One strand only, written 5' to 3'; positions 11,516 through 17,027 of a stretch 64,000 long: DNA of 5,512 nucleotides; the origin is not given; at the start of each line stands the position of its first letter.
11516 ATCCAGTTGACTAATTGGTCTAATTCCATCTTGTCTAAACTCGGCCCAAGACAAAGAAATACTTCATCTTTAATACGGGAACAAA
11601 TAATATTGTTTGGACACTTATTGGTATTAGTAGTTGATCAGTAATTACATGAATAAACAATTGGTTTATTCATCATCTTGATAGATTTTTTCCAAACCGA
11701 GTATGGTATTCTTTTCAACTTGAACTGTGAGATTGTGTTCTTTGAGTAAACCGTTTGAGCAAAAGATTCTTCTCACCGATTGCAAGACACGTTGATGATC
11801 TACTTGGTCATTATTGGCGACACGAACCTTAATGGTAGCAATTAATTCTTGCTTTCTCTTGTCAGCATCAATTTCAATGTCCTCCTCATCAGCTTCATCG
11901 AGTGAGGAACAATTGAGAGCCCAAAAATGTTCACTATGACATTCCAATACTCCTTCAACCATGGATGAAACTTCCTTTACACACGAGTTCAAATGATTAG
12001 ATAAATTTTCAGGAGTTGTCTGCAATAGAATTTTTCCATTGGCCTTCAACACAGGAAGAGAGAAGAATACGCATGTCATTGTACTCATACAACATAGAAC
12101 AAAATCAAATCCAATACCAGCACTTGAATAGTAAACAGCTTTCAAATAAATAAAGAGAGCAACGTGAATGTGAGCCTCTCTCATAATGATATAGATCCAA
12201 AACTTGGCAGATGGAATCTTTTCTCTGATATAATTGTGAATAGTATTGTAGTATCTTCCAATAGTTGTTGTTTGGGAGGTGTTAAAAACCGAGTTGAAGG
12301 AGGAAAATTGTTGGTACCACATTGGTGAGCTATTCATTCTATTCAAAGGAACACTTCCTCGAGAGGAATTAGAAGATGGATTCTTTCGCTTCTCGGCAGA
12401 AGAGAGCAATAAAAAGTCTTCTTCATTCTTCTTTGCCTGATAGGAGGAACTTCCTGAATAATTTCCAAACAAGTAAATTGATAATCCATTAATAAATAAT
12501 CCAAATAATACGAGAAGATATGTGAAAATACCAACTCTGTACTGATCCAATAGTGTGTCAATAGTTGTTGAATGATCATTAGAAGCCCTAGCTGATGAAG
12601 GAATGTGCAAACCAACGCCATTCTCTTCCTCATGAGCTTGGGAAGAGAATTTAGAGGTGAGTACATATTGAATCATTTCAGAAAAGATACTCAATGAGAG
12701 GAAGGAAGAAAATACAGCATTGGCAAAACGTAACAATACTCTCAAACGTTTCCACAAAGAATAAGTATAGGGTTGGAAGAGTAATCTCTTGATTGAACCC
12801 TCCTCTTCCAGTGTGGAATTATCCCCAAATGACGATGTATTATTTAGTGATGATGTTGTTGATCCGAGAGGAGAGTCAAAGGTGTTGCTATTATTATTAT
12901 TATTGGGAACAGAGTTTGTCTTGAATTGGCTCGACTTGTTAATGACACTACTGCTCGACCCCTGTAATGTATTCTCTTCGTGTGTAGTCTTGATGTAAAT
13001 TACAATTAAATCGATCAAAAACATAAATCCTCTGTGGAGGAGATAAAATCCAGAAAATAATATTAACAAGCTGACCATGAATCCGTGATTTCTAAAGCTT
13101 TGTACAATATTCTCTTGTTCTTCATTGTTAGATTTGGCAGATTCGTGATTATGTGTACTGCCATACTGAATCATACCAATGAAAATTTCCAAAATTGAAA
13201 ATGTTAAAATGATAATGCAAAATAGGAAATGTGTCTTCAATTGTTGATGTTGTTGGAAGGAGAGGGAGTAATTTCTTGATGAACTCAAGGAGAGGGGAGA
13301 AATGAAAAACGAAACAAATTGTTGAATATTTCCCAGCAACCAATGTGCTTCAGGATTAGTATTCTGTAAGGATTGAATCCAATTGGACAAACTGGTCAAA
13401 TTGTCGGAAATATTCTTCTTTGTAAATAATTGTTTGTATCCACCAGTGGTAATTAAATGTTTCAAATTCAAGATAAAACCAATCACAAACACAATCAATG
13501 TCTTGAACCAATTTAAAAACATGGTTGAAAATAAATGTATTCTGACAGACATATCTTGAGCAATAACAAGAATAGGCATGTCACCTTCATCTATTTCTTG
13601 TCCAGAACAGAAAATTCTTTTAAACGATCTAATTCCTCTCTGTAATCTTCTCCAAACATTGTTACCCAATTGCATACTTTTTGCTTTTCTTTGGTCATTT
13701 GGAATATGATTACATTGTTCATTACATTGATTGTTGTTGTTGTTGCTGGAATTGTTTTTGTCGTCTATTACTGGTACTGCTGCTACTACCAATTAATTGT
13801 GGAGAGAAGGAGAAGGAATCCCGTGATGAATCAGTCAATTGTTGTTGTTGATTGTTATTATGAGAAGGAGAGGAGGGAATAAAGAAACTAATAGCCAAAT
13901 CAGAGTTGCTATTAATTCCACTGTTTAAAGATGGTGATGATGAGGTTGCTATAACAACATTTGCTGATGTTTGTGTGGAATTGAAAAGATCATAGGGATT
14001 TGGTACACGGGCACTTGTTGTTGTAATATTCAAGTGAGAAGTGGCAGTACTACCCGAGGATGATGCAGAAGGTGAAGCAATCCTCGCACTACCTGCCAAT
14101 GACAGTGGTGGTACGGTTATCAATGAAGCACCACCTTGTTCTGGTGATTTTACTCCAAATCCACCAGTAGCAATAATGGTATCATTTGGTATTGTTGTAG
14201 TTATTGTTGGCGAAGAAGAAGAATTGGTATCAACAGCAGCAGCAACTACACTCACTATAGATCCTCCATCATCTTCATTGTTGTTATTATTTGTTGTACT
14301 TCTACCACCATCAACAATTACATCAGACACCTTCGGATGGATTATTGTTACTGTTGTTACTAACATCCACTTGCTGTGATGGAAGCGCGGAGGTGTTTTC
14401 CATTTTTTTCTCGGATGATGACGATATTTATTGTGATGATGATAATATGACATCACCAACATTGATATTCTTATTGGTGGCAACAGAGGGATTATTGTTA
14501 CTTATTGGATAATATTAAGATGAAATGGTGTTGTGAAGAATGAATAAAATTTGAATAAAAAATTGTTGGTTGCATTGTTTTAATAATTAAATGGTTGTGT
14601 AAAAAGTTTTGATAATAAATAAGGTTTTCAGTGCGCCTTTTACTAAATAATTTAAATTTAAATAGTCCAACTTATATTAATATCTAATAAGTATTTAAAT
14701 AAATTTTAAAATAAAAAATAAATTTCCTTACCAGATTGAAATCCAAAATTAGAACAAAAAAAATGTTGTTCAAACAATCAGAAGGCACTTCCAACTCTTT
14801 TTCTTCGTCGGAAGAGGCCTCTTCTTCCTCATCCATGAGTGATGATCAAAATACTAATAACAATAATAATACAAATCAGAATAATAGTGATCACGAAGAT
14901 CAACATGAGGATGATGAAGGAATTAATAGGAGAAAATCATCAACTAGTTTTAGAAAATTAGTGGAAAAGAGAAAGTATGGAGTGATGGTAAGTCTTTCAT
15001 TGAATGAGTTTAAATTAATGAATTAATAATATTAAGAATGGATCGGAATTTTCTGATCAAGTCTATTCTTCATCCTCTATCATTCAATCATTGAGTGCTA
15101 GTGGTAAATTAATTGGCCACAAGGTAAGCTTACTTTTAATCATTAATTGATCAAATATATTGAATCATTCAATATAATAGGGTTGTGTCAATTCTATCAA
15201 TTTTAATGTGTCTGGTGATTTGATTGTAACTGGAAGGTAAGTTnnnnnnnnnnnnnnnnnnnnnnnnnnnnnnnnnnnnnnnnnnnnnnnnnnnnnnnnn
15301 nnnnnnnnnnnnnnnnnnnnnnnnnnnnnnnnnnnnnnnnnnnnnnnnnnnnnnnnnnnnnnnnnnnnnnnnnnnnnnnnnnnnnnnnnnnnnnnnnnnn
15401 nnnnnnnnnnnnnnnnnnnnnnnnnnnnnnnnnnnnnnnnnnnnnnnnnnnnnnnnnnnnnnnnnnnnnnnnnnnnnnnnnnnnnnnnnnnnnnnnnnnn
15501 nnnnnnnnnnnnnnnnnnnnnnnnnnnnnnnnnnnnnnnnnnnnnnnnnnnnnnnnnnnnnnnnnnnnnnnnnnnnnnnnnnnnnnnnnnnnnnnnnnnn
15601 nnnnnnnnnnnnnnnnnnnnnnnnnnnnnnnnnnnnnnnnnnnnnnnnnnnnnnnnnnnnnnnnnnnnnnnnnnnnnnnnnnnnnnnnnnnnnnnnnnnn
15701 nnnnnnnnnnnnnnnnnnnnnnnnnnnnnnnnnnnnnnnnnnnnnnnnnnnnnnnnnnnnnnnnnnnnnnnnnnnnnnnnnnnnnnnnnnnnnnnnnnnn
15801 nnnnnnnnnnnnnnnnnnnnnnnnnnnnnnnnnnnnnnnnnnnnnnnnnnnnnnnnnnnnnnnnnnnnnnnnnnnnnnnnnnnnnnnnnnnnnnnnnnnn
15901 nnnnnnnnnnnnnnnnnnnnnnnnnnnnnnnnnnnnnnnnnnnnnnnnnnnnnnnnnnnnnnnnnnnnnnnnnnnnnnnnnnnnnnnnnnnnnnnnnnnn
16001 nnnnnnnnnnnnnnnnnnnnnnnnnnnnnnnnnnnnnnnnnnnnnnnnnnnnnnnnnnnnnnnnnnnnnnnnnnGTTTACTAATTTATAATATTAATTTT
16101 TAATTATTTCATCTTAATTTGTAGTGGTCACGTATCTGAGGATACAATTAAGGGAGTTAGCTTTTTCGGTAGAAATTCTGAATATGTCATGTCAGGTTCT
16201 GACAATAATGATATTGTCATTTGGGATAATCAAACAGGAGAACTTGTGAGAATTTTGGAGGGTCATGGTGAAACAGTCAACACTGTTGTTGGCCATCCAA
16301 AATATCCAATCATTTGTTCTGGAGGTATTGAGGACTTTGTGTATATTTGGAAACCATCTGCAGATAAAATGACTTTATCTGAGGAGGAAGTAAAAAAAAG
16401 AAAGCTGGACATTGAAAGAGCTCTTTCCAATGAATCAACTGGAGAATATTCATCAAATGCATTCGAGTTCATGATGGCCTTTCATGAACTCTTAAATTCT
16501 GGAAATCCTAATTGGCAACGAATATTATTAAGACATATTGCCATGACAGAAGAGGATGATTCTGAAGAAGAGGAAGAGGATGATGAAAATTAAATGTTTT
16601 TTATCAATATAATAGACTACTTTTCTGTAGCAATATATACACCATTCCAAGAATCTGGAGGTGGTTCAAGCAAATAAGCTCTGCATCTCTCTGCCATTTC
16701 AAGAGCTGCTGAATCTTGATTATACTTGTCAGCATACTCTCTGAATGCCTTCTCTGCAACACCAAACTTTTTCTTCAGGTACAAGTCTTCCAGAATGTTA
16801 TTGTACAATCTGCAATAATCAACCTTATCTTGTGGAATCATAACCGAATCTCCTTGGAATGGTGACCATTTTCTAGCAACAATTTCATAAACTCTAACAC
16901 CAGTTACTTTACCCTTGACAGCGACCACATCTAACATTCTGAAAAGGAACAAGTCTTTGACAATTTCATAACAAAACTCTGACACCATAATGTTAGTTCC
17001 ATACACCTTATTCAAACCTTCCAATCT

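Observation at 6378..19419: Two structurally different membrane class III nucleotidyl cyclases on the same strand within 13 kb, flanking a ZnT-like transporter and a WD40 gene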

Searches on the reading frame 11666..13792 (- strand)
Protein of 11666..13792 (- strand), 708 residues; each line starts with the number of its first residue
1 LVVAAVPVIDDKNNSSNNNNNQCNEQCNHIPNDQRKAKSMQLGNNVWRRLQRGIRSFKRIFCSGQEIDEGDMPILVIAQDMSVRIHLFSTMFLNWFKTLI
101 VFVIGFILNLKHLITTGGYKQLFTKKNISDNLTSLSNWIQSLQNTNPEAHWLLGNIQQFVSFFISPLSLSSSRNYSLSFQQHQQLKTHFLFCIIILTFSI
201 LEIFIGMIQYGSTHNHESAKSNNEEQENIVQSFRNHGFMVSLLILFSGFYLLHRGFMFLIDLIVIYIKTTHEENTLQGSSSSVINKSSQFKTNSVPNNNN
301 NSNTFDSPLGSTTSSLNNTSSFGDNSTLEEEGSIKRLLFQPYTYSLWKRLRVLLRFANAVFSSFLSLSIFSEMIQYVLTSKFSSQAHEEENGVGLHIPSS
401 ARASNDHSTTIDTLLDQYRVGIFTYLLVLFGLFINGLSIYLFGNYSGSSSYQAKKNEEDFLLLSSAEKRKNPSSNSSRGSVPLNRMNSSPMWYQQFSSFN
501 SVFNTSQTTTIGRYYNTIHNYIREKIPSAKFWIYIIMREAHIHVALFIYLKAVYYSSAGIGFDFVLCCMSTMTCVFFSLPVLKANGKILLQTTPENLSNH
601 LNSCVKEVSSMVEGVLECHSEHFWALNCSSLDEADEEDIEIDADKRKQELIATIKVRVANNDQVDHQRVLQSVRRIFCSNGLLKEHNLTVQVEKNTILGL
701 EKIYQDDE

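Call 18: search_protein_families(library=pfam, max_evalue=0.01, proteins=[window:11666-13792:-])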
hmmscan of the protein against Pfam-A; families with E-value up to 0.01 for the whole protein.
window:11666-13792:- (708 aa): 0 families

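Call 38: search_protein_families(library=pfam, max_evalue=10, proteins=[window:11666-13792:-])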
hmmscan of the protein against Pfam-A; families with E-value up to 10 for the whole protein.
window:11666-13792:- (708 aa): 2 families
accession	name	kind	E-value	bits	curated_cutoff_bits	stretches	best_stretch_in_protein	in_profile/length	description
PF06615.16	Circovir2_Orf1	-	0.06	13.8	27.9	1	573-605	3-35/59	Circovirus 2, Orf1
PF14163.11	SieB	-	0.91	9.6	26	1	410-468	23-83/147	Super-infection exclusion protein B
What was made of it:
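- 11666..13792 (-): Intervening ORF, weakly ZnT/CDF-like. No Pfam hit (calls 18, 38).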

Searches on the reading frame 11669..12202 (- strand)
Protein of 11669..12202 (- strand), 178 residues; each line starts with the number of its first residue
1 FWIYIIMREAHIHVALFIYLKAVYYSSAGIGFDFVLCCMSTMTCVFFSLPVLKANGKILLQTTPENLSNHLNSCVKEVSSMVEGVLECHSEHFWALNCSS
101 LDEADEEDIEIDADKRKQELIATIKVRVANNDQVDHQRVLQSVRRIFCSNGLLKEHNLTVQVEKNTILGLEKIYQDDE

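Call 42: search_solved_structures(query=window:11669-12202:-, max_evalue=10, show_alignments=2)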
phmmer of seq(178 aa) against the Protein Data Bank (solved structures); distinct sequences matched with E-value up to 10: 10.
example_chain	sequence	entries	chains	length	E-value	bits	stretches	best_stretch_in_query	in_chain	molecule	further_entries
8zb0_A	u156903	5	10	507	2.4e-05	27.4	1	32-101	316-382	Proton-coupled zinc antiporter SLC30A1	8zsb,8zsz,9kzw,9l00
8xm6_B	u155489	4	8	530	2.6e-05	27.3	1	32-101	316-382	Proton-coupled zinc antiporter SLC30A1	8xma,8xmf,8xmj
8j7t_A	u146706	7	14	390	4.9e-05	26.4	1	22-100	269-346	Zinc transporter 7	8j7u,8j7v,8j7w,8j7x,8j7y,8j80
8j2g_A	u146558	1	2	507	6.5e-05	26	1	32-101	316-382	Proton-coupled zinc antiporter SLC30A1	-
6xpd_B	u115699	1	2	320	0.0035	20.4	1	15-99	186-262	Zinc transporter 8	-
6xpe_B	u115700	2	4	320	0.0036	20.3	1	15-99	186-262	Zinc transporter 8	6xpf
7y5g_B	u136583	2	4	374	0.1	15.6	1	15-100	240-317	Zinc transporter 8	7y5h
8xn1_A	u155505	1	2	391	0.47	13.4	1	14-99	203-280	Probable proton-coupled zinc antiporter SLC30A3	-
9jj1_A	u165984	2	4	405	0.5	13.3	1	14-99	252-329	Probable proton-coupled zinc antiporter SLC30A3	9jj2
9kvx_B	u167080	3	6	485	0.86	12.6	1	41-98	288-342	Calcium/manganese antiporter SLC30A10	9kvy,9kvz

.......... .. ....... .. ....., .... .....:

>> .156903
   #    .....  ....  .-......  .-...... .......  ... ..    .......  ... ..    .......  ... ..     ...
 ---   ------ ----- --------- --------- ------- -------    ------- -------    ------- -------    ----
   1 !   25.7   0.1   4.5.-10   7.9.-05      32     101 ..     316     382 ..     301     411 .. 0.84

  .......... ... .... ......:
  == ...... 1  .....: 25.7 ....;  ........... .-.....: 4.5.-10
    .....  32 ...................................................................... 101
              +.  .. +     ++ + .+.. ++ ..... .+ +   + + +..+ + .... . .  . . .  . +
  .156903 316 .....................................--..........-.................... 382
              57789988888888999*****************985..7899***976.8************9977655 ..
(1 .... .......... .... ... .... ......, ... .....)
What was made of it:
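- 11666..13792 (-): Call 42: 2.4e-5 to SLC30A1, ZnT7 and ZnT8.
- Checked: A PDB sequence search gives 2.4e-5 to SLC30A1, ZnT7 and ZnT8 over TM6 and the start of the C-terminal domain (call 42).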

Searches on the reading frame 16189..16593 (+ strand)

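Call 18: search_protein_families(library=pfam, max_evalue=0.01, proteins=[window:16189-16593:+])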
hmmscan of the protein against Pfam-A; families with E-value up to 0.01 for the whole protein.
window:16189-16593:+ (134 aa): 10 families
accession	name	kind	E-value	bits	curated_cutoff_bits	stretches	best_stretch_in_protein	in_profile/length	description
PF24814.1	WD40_Prp19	-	8e-07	28.8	320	1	2-101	24-120/281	Prp19 WD40 domain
PF25173.1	Beta-prop_WDR3_1st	-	4.3e-06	27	154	1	1-56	87-142/184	WDR3 first beta-propeller domain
PF25175.1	Beta-prop_WDR5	-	6.5e-06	26.1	250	1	2-49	241-288/296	WDR5 beta-propeller domain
PF25174.1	Beta-prop_THOC3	-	8.1e-06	25.5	305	1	2-63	19-83/272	THOC3 beta-propeller domain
PF00400.38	WD40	-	8.8e-06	26.5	27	1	17-54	1-38/39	WD domain, G-beta repeat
PF24807.1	WD40_CDC20-Fz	-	0.00085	19.2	200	1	1-60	107-168/292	CDC20/Fizzy WD40 domain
PF24105.1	Beta-prop_CAF1B_HIR1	-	0.0017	17.9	80.5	1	1-74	146-216/383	CAF1B/HIR1 beta-propeller domain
PF19010.6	DUF5739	-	0.0025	18.2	25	1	19-60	58-99/114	Family of unknown function (DUF5739)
PF24817.1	WD40_WDHD1_1st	-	0.0063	16.2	109.9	1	2-71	103-171/291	WDHD1 first WD40 domain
PF24017.2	Beta-prop_SCAP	-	0.0067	15.7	100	1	2-59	362-417/497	SCAP Beta-propeller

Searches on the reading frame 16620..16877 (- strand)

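Call 38: search_protein_families(library=pfam, max_evalue=10, proteins=[window:16620-16877:-])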
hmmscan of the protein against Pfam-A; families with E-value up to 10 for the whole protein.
seq(86 aa): 2 families
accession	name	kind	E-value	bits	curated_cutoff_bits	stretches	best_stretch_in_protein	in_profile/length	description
PF16431.10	DUF5028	-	0.11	13.2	29.9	1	19-64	14-58/166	Domain of unknown function (DUF5028)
PF24446.1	DUF7565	-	0.13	13.1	27.1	1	21-66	31-76/92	Family of unknown function (DUF7565)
